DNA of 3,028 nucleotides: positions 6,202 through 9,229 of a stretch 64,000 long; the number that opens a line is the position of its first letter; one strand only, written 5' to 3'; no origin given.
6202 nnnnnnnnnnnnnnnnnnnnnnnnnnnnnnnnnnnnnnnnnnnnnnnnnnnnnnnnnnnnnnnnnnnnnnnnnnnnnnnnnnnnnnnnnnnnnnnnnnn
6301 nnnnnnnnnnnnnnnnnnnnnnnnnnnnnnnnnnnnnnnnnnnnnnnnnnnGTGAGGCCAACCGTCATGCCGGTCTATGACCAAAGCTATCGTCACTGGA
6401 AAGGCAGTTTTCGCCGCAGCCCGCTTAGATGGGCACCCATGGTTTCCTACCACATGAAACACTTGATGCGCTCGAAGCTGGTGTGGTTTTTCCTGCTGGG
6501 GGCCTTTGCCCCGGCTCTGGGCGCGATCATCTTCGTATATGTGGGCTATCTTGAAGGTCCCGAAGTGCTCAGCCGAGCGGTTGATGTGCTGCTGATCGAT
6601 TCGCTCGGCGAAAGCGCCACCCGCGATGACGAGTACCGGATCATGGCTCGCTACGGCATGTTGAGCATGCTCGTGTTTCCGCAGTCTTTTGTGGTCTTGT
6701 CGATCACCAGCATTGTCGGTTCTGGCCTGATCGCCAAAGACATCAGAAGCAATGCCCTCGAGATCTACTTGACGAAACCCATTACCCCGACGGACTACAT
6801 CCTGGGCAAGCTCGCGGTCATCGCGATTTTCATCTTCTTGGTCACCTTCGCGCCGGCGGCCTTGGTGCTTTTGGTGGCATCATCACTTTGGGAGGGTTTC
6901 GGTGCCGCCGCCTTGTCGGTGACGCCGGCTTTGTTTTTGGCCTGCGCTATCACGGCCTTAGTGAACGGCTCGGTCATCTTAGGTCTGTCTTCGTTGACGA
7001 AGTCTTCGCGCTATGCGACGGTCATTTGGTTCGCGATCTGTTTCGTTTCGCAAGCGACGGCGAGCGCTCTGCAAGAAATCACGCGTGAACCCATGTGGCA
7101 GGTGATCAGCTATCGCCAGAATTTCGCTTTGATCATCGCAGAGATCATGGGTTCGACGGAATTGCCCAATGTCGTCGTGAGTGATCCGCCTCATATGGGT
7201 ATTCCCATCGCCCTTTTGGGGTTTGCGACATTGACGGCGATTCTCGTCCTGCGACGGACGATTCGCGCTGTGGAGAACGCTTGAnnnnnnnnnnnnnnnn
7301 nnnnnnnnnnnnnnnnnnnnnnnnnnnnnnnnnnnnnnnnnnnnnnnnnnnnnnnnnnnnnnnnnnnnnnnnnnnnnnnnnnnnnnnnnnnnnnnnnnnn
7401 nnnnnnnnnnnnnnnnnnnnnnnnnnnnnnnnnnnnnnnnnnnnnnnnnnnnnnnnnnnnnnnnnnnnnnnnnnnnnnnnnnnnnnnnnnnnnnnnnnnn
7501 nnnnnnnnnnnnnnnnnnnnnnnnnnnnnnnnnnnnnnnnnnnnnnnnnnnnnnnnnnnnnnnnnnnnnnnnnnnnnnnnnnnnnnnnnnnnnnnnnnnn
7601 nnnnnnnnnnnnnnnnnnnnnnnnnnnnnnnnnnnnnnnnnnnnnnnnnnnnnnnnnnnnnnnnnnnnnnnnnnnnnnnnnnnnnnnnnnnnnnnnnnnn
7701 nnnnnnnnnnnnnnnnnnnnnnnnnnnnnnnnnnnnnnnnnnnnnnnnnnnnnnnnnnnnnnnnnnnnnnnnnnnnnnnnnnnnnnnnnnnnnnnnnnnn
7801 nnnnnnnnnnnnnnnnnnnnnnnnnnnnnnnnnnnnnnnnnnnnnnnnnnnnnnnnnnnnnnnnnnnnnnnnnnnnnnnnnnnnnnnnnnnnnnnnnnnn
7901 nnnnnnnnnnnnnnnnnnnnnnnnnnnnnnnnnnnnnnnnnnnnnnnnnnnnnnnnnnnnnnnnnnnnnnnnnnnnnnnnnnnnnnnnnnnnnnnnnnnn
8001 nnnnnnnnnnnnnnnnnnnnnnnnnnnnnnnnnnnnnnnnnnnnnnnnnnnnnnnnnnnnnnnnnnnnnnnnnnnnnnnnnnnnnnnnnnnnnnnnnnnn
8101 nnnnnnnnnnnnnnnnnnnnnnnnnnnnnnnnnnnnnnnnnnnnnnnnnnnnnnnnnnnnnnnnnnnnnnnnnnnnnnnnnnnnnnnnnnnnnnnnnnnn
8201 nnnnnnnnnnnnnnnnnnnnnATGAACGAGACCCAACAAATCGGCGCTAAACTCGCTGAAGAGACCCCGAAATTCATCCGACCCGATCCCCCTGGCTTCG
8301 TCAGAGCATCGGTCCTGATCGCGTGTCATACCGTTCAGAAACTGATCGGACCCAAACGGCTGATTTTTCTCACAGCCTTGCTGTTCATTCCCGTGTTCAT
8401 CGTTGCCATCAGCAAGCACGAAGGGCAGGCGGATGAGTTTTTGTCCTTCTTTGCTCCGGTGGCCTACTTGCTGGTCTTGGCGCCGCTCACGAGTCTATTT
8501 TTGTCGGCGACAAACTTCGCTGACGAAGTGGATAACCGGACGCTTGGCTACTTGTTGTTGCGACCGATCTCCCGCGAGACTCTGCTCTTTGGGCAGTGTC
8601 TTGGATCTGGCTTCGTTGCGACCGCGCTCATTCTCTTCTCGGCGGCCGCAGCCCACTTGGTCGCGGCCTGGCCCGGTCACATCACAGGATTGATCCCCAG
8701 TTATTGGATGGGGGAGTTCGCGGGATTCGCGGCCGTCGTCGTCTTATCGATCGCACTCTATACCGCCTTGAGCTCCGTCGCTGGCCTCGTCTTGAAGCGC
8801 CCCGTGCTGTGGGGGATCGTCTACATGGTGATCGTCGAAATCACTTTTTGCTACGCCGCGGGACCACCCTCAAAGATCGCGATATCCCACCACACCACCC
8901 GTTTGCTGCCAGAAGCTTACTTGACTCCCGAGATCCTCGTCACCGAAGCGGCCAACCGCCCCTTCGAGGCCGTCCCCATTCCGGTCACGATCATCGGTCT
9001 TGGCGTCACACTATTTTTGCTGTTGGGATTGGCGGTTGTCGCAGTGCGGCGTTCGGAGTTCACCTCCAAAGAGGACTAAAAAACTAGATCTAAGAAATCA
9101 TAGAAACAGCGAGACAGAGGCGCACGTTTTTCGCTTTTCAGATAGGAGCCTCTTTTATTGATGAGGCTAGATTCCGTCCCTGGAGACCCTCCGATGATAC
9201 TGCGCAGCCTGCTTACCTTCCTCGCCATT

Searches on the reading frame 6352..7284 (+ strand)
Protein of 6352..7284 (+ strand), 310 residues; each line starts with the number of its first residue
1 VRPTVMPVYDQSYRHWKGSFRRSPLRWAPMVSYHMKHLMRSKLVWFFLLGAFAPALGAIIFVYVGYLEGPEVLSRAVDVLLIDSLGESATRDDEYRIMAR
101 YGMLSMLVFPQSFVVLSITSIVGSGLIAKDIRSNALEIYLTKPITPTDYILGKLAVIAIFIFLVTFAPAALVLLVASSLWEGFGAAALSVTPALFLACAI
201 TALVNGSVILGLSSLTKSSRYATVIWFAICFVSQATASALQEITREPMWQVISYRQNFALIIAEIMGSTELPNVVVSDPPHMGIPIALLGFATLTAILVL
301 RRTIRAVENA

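Call 65: search_protein_families(library=pfam, proteins=[window:6352-7284:+], max_evalue=0.0001)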
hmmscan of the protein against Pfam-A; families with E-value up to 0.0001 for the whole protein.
window:6352-7284:+ (310 aa): 3 families
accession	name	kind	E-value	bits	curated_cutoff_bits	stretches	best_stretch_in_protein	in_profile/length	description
PF12679.13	ABC2_membrane_2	-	3.8e-10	39.9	27.2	1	36-235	9-197/283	ABC-2 family transporter protein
PF12730.13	ABC2_membrane_4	-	8.9e-07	29.5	27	1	38-232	9-178/179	ABC-2 family transporter protein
PF12698.13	ABC2_membrane_3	-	4.8e-05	23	31.6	1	113-232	170-281/347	ABC-2 family transporter protein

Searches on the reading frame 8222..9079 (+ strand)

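Call 65: search_protein_families(library=pfam, proteins=[window:8222-9079:+], max_evalue=0.0001)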
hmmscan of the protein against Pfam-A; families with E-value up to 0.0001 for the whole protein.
window:8222-9079:+ (285 aa): 2 families
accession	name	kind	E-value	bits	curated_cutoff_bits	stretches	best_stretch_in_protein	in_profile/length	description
PF12679.13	ABC2_membrane_2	-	5e-09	36.2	27.2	1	48-204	18-191/283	ABC-2 family transporter protein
PF12730.13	ABC2_membrane_4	-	7.6e-08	33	27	1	48-182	17-157/179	ABC-2 family transporter protein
